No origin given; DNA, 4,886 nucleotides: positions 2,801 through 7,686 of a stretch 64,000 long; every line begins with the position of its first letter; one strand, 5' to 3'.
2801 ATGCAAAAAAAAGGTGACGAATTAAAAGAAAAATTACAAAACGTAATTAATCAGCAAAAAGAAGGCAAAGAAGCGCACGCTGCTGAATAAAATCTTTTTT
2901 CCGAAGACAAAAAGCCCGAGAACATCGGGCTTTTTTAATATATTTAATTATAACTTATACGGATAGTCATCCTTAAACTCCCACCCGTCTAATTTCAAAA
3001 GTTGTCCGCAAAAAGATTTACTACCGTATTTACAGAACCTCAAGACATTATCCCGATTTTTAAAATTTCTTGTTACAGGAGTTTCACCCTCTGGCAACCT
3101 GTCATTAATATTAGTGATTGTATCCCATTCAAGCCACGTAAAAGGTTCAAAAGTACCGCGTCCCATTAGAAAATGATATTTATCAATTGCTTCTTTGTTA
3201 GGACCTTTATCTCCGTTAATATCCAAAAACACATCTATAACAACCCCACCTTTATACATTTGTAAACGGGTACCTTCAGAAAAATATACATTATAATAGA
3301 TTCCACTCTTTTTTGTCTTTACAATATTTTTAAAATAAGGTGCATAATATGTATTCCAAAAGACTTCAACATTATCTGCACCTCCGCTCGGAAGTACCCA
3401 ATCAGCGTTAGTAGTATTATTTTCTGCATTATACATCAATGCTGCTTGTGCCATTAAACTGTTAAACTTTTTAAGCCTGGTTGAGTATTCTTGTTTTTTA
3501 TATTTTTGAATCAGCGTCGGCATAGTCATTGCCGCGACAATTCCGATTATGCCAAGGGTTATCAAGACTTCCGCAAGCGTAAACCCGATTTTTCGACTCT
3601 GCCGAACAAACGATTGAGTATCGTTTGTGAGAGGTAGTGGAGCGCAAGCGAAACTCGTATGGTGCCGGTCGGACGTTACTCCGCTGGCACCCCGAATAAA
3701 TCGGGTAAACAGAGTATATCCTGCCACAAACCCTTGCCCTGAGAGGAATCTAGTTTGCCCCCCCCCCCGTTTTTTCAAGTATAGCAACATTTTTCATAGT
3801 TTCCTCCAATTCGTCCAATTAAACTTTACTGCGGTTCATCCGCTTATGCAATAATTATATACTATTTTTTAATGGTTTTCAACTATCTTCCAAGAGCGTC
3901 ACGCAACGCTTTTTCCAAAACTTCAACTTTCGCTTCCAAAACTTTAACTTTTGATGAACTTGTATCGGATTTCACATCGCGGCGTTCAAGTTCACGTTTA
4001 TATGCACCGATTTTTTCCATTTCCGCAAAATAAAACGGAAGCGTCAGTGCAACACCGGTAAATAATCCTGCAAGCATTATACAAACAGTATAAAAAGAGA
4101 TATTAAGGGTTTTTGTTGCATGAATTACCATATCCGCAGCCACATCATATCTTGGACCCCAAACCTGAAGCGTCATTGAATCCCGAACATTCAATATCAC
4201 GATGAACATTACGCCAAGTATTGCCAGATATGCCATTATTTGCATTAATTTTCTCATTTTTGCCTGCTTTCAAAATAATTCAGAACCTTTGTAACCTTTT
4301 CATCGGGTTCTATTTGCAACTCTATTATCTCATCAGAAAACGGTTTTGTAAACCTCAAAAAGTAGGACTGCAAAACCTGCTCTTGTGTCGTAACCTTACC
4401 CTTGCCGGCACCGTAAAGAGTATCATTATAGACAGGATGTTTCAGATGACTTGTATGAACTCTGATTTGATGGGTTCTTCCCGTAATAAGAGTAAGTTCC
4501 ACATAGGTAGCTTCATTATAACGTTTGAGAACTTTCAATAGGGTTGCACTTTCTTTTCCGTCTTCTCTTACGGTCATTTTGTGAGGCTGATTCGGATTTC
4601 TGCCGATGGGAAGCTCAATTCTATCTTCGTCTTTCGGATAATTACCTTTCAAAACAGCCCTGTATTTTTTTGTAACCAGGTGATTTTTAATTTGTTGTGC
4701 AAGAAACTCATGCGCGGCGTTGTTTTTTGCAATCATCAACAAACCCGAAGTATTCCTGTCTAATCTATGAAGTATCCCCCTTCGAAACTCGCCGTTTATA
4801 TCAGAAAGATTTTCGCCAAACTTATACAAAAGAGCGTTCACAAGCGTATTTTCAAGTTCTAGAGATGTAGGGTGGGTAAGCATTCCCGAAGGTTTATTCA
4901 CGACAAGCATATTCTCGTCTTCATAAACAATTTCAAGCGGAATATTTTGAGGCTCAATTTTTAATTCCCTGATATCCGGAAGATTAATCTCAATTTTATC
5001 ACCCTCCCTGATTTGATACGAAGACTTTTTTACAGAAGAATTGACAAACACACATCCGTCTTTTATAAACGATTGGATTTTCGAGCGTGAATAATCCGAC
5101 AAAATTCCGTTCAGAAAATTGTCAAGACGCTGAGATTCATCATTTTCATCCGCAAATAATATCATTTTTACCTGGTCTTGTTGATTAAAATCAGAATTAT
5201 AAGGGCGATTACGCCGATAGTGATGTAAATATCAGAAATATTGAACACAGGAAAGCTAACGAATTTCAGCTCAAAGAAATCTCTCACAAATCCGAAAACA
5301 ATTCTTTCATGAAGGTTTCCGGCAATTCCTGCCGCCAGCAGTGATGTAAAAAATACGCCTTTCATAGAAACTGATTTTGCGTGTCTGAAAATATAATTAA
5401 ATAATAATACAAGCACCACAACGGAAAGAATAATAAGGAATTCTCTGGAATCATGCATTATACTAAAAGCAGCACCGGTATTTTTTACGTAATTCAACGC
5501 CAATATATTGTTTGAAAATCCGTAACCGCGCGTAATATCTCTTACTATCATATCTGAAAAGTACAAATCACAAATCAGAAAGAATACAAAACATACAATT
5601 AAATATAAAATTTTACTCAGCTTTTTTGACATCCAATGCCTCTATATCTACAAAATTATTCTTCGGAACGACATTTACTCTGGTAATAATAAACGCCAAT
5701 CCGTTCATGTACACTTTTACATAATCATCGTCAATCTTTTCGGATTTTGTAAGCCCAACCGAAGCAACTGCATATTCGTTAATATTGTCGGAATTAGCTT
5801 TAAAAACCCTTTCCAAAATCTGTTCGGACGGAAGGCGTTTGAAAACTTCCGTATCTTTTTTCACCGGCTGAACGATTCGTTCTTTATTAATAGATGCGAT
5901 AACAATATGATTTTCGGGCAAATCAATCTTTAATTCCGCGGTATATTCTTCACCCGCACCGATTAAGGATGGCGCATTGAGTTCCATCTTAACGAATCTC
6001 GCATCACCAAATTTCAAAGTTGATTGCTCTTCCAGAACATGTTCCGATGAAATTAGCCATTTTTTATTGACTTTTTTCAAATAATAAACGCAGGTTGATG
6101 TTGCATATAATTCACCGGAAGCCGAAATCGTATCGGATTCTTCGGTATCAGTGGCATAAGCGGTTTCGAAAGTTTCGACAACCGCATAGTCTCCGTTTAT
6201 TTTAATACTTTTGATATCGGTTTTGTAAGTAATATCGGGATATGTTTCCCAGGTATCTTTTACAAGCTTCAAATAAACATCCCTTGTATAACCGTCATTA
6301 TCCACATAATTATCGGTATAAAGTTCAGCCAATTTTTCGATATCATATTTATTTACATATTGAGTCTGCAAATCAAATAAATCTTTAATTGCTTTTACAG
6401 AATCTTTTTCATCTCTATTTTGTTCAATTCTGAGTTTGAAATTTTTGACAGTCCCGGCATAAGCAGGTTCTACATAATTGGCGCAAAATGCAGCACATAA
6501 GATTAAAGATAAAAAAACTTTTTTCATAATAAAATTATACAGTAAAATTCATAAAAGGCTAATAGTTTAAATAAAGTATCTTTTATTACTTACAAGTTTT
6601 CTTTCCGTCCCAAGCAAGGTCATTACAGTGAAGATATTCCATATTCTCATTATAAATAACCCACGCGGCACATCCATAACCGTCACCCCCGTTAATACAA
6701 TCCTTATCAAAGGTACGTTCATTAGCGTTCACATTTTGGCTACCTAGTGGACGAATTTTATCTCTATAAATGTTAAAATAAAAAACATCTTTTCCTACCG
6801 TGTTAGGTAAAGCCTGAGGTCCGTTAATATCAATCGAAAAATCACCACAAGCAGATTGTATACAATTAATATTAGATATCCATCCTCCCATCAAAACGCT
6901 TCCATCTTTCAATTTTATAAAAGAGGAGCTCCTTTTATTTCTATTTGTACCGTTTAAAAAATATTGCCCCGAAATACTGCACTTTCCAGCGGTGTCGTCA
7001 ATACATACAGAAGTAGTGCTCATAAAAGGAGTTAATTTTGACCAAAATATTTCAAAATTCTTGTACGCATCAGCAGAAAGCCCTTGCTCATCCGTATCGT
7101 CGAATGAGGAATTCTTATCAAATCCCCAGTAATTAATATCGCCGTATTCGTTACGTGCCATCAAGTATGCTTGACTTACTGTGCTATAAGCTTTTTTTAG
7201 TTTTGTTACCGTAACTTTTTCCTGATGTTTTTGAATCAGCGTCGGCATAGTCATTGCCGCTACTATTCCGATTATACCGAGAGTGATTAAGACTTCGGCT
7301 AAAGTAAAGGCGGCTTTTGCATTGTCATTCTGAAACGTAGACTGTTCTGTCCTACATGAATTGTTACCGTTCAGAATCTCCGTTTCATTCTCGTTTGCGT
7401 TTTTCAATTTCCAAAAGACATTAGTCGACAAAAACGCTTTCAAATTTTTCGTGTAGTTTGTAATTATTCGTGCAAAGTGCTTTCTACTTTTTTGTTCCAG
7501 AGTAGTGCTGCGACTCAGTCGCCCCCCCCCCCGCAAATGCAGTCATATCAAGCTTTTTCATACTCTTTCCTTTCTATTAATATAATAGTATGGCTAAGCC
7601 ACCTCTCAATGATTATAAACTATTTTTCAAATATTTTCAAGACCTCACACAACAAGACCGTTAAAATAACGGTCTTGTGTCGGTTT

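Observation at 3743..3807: Pseudopilin 1: G11 tract 29 nt after an SD-proximal ATG, out of frame with the pilin ORF (one of three identical arrangements)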

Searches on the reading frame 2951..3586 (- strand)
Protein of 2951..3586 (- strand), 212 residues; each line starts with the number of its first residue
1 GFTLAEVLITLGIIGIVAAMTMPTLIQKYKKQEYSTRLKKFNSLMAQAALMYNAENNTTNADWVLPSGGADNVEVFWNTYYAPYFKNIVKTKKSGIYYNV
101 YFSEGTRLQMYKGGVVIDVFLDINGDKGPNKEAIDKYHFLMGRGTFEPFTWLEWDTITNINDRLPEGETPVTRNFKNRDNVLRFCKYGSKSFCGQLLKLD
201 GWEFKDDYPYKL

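Call 20: find_related_loci(query=A1, collection=genome_contigs, flank=10000)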
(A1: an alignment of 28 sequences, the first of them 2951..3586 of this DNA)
Query A1 (212 aa) in genome_contigs; peptide patterns used: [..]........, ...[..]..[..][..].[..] (x = any residue, [..] = any of these).
592 stretches matched a pattern (row limit reached: there are more); 574 encode a relative of the query (tblastn E <= 1e-3); the best 80 are kept; 79 distinct loci.
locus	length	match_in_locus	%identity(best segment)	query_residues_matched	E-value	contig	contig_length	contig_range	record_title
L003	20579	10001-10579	42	1-212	2e-41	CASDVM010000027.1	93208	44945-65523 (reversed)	uncultured bacterium isolate SI.A48.metabat-bins.122 genome assembly, contig: SI.A48.metabat-bins.122.fa_k141_237680, wh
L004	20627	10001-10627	38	1-212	3e-39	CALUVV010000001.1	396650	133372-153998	MAG: Candidatus Gastranaerophilales bacterium isolate BRZ_EH__bin71 genome assembly, contig: BRZ_EH__NODE_21_length_3966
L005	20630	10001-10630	37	1-212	2e-35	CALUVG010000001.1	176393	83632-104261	MAG: Candidatus Gastranaerophilales bacterium isolate BRZ_AS__bin11 genome assembly, contig: BRZ_AS__NODE_97_length_1763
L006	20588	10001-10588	39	1-212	3e-35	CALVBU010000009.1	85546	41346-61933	MAG: Candidatus Gastranaerophilales bacterium isolate BRZ_P__bin23 genome assembly, contig: BRZ_P__NODE_364_length_85546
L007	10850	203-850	37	1-212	4e-35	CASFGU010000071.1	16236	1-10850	uncultured bacterium isolate SI.O36.metabat-bins.22 genome assembly, contig: SI.O36.metabat-bins.22.fa_k141_597877, whol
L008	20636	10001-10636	38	1-212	2e-34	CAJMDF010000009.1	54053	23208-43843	MAG TPA_asm: uncultured Clostridium sp. isolate ERR321637-bin.26 genome assembly, contig: NODE_302_length_54053_cov_11.9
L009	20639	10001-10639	37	1-212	2e-34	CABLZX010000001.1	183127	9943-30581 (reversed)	MAG: uncultured Brachyspira sp. isolate MGYG-HGUT-02153 genome assembly, contig: GUT_GENOME131708_1, whole genome shotgu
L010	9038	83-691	37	1-212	1e-34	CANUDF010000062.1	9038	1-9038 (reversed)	MAG: Candidatus Gastranaerophilales bacterium isolate chick29__bin14 genome assembly, contig: chick29__NODE_1196_length_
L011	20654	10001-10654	38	1-212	8e-34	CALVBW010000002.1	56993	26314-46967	MAG: Candidatus Gastranaerophilales bacterium isolate E08__bin45 genome assembly, contig: E08__k127_2788602, whole genom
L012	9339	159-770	36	1-212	1e-32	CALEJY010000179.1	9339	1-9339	MAG TPA_asm: uncultured Candidatus Melainabacteria bacterium isolate SRR1747039_bin.65_CONCOCT_v1.1_MAG genome assembly,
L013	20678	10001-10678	32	1-211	1e-31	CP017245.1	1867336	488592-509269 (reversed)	Candidatus Melainabacteria bacterium MEL.A1 chromosome, complete genome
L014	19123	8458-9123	35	1-212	8e-30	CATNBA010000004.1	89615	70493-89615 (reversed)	MAG TPA_asm: uncultured Candidatus Melainabacteria bacterium isolate MGG19880_1680015515 genome assembly, contig: ERR899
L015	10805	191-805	33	1-210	7e-30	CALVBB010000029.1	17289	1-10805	MAG: Candidatus Gastranaerophilales bacterium isolate BRZ_KD__bin7 genome assembly, contig: BRZ_KD__NODE_4268_length_172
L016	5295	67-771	34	1-210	5e-30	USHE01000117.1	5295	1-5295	uncultured bacterium isolate UMGS1713 genome assembly, contig: NODE_3829_length_5295_cov_3.727290, whole genome shotgun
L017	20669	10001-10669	33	1-209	3e-29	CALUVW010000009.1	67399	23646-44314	MAG: Candidatus Gastranaerophilales bacterium isolate BRZ_ER__bin64 genome assembly, contig: BRZ_ER__NODE_613_length_673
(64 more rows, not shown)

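Call 52: search_protein_families(library=ncbifam, proteins=[window:2951-3586:-], max_evalue=0.01)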
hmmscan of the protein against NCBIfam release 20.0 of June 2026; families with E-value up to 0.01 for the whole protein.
window:2951-3586:- (212 aa): 9 families
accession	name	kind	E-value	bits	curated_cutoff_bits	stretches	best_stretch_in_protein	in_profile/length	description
NF041013.1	T4P_ComGE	equivalog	2.1e-05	24.5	49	1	1-57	5-61/83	competence type IV pilus minor pilin ComGE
TIGR01710.1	typeII_sec_gspG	equivalog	2.4e-05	24.4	88.85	1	1-57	2-57/134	type II secretion system major pseudopilin GspG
TIGR01708.2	typeII_sec_gspH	equivalog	0.00027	21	80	1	1-48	3-50/169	type II secretion system minor pseudopilin GspH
NF041775.1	typeIV_PilA_Myxo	equivalog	0.00077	19.5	400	1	1-39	12-53/214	type IV pilin protein PilA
TIGR02532.1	IV_pilin_GFxxxE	domain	0.0011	18.8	16.3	1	1-21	3-23/24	prepilin-type N-terminal cleavage/methylation domain-containing protein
NF040982.1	ComGD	equivalog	0.0018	18.7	70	1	1-63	3-65/139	competence type IV pilus minor pilin ComGD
NF040999.1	pilin_ComGC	equivalog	0.0029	17.8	75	1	1-58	3-59/84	competence type IV pilus major pilin ComGC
NF007862.0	PRK10574.1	equivalog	0.0053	16.9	138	1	1-31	6-36/145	prepilin peptidase-dependent pilin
TIGR01707.1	gspI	equivalog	0.0092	16.5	44.35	0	1-34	1-34/101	type II secretion system minor pseudopilin GspI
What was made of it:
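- On Type IV pilin / pseudopilin (class III signal peptide protein): TIGR02532 is above its cutoff only at locus 1 (call 52).
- TIGR02532 in loci 1 and 3, reaching its curated cutoff only at locus 1, plus sub-threshold pseudopilin/pilin N-terminal matches in all three (call 52).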

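Call 53: search_solved_structures(query=A1, max_evalue=1)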
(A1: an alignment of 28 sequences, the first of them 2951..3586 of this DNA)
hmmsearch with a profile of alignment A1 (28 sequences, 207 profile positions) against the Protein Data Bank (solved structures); distinct sequences matched with E-value up to 1: 20.
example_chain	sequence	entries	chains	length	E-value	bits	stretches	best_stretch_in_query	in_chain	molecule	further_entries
9egp_A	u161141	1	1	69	6.1e-07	32.9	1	3-41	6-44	Geopilin domain 1 protein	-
7tgg_A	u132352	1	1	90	5.2e-06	29.8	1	3-39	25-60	Geopilin domain 1 protein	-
8tj2_C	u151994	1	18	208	1.1e-05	28.8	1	8-50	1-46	Type IV major pilin protein PilA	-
9laa_A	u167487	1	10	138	0.00016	25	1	2-45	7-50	Type IV pilin protein PilA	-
2m7g_A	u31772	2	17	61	0.00017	24.9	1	8-40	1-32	Geopilin domain 1 protein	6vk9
6xxd_A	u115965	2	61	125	0.00061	23.1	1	8-65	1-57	PilA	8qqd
8tob_GA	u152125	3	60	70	0.0051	20.1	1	9-57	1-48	Fimbrial protein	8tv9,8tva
1oqw_A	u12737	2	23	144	0.0088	19.3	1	8-34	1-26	Fimbrial protein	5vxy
6gv9_A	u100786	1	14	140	0.015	18.5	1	8-67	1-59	Prepilin peptidase-dependent protein D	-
5wda_A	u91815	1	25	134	0.016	18.4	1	8-64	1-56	General secretion pathway protein G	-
8tum_e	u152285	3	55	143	0.043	17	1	8-32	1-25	Type IV major pilin protein PilA | Pilin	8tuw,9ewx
8pfb_G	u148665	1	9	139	0.052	16.8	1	8-57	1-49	Type IV pilin PilE1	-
1ay2_A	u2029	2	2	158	0.053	16.7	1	8-34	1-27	TYPE 4 PILIN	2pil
3sok_A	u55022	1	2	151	0.069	16.4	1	8-32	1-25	Fimbrial protein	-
2hi2_A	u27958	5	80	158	0.078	16.2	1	8-37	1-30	Fimbrial protein | PilA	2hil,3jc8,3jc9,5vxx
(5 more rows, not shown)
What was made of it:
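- On Type IV pilin / pseudopilin (class III signal peptide protein): The PDB pilin matches cover the N-terminal helix (call 53).
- PDB pilin matches confined to the N-terminal helix (call 53).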

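Call 62: predict_structure(alignment_id=A1)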
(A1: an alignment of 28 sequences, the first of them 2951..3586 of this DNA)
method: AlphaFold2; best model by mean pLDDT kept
length: 212 residues; sequences in the alignment: 28
mean_pLDDT: 93.1   pTM: 0.83
mean pLDDT of the five models: 93.1, 91.9, 91.2, 90.6, 89.2
residues with pLDDT >= 90: 175; 70-90: 29; 50-70: 8; < 50: 0
segments of 3 or more residues with pLDDT < 50: none
pLDDT, mean of each block of 10 residues (from residue 1): 69 73 86 95 97 97 95 98 97 97 97 95 93 96 95 92 96 97 96 98 96 87
secondary structure, 60 per line:
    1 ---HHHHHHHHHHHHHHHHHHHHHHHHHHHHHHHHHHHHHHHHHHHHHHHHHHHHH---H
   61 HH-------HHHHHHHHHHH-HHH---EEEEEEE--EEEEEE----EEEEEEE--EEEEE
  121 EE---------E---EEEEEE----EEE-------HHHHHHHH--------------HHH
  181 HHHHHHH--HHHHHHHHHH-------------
elements in order: H4-56 H70-80 E88-94 E97-102 E107-113 E116-122 E136-141 E146-148 H156-163 H178-187 H190-199
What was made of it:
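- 2948..3790 (-): Locus 1 pilin-like ORF (open leader plus mature protein). The cleavage motif G|FTLAEV has G at 3586-3584. The AF2 model of the mature part has pLDDT 93, with a long N-terminal helix followed by a beta-sheet (call 62).
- On Type IV pilin / pseudopilin (class III signal peptide protein): It shows a 53-residue N-terminal helix, then a beta-sheet and C-terminal helices (call 62).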

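Call 65: fold_search(model_id=the predicted structure, library=pdb)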
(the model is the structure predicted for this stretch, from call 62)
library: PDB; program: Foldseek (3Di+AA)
matches with E <= 10: 131; with E <= 0.001: 0
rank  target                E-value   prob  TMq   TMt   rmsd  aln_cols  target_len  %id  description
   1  2oq4_B                9.9e-01  0.06  0.16  0.14  16.0       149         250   15  Crystal structure of the DNA repair enzyme endonuclease-VIII (Nei) from E. coli (E2Q) in complex with AP-site containi (released 2008-02-26)
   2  4jpd                  1.1e+00  0.10  0.19  0.30  13.6       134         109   14  The structure of CyaY from Burkholderia cenocepacia (released 2013-03-27)
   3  2opf_A                1.1e+00  0.12  0.16  0.13  12.3        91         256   14  Crystal structure of the DNA repair enzyme endonuclease-VIII (Nei) from E. coli (R252A) in complex with AP-site contai (released 2008-02-26)
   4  2oq4_A                1.3e+00  0.11  0.15  0.13  12.4        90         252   14  Crystal structure of the DNA repair enzyme endonuclease-VIII (Nei) from E. coli (E2Q) in complex with AP-site containi (released 2008-02-26)
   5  8gym_H                1.3e+00  0.02  0.16  0.12  23.4       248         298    8  Cryo-EM structure of Tetrahymena thermophila respiratory mega-complex MC IV2+(I+III2+II)2 (released 2023-06-14)
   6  6f2n                  1.6e+00  0.15  0.16  0.16   4.6        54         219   17  Crystal structure of BCII Metallo-beta-lactamase in complex with KDU197 (released 2018-10-03)
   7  6fbu_A                1.6e+00  0.10  0.16  0.13  12.2        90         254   14  Crystal structure of the DNA repair enzyme endonuclease-VIII (Nei) from E. coli (E2Q) in complex with AP-site containi (released 2019-01-30)
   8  7f7r                  1.7e+00  0.41  0.18  0.05   2.8        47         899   19  Enterococcus faecalis GH31 alpha-N-acetylgalactosaminidase D455N in complex with Tn antigen (released 2021-12-08)
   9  6jr8_A                1.8e+00  0.28  0.19  0.06   7.8        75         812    9  Flavobacterium johnsoniae GH31 dextranase, FjDex31A, mutant D412A complexed with isomaltotriose (released 2019-04-24)
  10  1k3w_A                2.0e+00  0.08  0.16  0.13  12.4        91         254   14  Crystal structure of a trapped reaction intermediate of the DNA Repair Enzyme Endonuclease VIII with DNA (released 2002-10-04)
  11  6pnr_A                2.2e+00  0.41  0.17  0.06   3.5        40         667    5  A GH31 family sulfoquinovosidase from E. rectale in complex with aza-sugar inhibitor IFGSQ (released 2020-07-08)
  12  1k3x_A                2.2e+00  0.08  0.16  0.13  12.3        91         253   14  Crystal structure of a trapped reaction intermediate of the DNA repair enzyme Endonuclease VIII with Brominated-DNA (released 2002-10-04)
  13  2v7s                  2.2e+00  0.03  0.14  0.16  15.5       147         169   11  Crystal structure of the putative lipoprotein LppA from Mycobacterium tuberculosis (released 2008-08-26)
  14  6b46_I                2.4e+00  0.06  0.13  0.28  11.9        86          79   12  Cryo-EM structure of Type I-F CRISPR crRNA-guided Csy surveillance complex with bound anti-CRISPR protein AcrF1 (released 2017-10-18)
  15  6il9                  2.5e+00  0.04  0.12  0.06  10.4       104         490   12  One Glycerol complexed Crystal structure of fructuronate-tagaturonate epimerase UxaE from Cohnella laeviribosi (released 2019-10-23)
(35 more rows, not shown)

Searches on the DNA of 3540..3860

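Call 71: search_rna_families(source=window, start=3540, end=3860, threshold=evalue, max_evalue=1)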
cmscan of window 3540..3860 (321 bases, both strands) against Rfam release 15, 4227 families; matches with E-value up to 1: 0.
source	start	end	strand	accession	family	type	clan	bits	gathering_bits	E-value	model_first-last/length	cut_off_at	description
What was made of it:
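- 3581..3733 (-): 147-nt in-frame structured insert in the locus 1 leader, bounded by GGGTTT direct repeats. It has no Rfam match (call 71).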

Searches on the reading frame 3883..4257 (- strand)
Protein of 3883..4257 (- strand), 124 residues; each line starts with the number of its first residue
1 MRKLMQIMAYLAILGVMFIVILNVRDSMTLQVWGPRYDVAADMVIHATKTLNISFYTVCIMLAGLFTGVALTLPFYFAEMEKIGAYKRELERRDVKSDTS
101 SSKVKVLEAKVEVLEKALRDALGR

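Call 30: find_encoding_contigs(protein=window:3883-4257:-, flank=1500, max_places=10)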
Protein window:3883-4257:- (124 aa): 7 contigs read that carry it; 5 places shown.
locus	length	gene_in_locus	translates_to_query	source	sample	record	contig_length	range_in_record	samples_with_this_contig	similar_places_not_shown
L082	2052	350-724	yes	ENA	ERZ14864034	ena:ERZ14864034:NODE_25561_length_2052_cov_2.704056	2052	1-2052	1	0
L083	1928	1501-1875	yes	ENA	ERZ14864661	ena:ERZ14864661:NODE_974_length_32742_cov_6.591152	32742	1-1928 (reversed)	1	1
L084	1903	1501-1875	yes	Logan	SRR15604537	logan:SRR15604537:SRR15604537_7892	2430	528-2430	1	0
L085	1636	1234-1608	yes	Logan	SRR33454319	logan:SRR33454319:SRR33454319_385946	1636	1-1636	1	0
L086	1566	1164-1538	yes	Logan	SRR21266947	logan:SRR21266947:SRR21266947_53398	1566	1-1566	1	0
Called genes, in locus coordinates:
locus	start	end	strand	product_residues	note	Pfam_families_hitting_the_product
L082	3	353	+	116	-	?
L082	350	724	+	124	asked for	-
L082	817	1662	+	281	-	PF07963:N_methyl (weak), PF20318:DUF6613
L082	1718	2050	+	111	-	?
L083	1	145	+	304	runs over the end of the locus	-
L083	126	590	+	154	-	PF01252:Peptidase_A8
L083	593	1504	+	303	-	PF01479:S4, PF00849:PseudoU_synth_2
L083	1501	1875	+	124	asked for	-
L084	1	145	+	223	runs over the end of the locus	?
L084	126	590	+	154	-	PF01252:Peptidase_A8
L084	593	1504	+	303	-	PF01479:S4, PF00849:PseudoU_synth_2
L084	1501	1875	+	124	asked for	-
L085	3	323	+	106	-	?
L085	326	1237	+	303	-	PF01479:S4, PF00849:PseudoU_synth_2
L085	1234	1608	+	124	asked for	-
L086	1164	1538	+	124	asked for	-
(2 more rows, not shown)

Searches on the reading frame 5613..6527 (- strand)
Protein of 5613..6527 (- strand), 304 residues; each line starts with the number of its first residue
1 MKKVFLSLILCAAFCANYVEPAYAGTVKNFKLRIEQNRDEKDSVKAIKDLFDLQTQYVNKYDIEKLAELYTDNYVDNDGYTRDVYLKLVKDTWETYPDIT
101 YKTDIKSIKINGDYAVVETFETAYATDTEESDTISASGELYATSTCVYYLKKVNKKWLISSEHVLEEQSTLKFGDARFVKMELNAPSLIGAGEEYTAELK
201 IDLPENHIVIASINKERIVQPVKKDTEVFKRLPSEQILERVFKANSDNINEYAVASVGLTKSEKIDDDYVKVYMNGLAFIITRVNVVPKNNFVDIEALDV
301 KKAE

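Call 46: find_encoding_contigs(protein=window:5613-6527:-, flank=1600, max_places=10)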
Protein window:5613-6527:- (304 aa): 5 contigs read that carry it; 4 places shown.
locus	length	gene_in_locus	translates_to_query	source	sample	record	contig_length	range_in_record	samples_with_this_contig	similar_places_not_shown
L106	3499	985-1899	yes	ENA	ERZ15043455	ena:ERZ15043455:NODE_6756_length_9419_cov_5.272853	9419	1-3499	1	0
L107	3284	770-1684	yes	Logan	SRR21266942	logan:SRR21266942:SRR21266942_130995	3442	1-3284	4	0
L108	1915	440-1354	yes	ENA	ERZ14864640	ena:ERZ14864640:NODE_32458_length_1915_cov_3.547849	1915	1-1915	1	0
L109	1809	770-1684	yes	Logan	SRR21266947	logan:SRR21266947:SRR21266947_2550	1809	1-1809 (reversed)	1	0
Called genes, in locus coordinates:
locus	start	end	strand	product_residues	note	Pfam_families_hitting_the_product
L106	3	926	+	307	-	?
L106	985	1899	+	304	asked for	-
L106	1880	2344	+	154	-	PF01252:Peptidase_A8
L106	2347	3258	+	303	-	PF01479:S4, PF00849:PseudoU_synth_2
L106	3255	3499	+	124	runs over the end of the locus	-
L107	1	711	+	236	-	?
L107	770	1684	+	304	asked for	-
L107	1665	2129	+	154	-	PF01252:Peptidase_A8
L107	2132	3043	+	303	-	PF01479:S4, PF00849:PseudoU_synth_2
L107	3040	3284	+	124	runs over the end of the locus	-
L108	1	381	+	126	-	?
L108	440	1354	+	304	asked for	-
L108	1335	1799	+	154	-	PF01252:Peptidase_A8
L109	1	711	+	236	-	?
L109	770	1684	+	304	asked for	-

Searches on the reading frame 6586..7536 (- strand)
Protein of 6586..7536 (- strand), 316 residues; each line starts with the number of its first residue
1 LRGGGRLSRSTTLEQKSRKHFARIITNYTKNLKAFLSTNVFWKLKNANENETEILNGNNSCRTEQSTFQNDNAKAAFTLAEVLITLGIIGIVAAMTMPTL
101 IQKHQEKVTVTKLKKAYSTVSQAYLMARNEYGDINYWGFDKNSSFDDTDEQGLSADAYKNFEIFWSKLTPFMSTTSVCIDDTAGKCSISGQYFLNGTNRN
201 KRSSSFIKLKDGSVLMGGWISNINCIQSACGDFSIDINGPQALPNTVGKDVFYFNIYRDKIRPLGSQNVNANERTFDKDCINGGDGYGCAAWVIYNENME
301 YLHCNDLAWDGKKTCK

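Call 8: search_protein_families(library=pfam, proteins=[window:6586-7536:-], max_evalue=0.01)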
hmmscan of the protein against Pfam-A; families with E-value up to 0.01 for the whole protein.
window:6586-7536:- (316 aa): 1 family
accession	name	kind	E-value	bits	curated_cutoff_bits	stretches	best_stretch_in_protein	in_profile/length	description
PF07963.17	N_methyl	-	2.2e-05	24.3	21.2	1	72-96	2-26/27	Prokaryotic N-terminal methylation motif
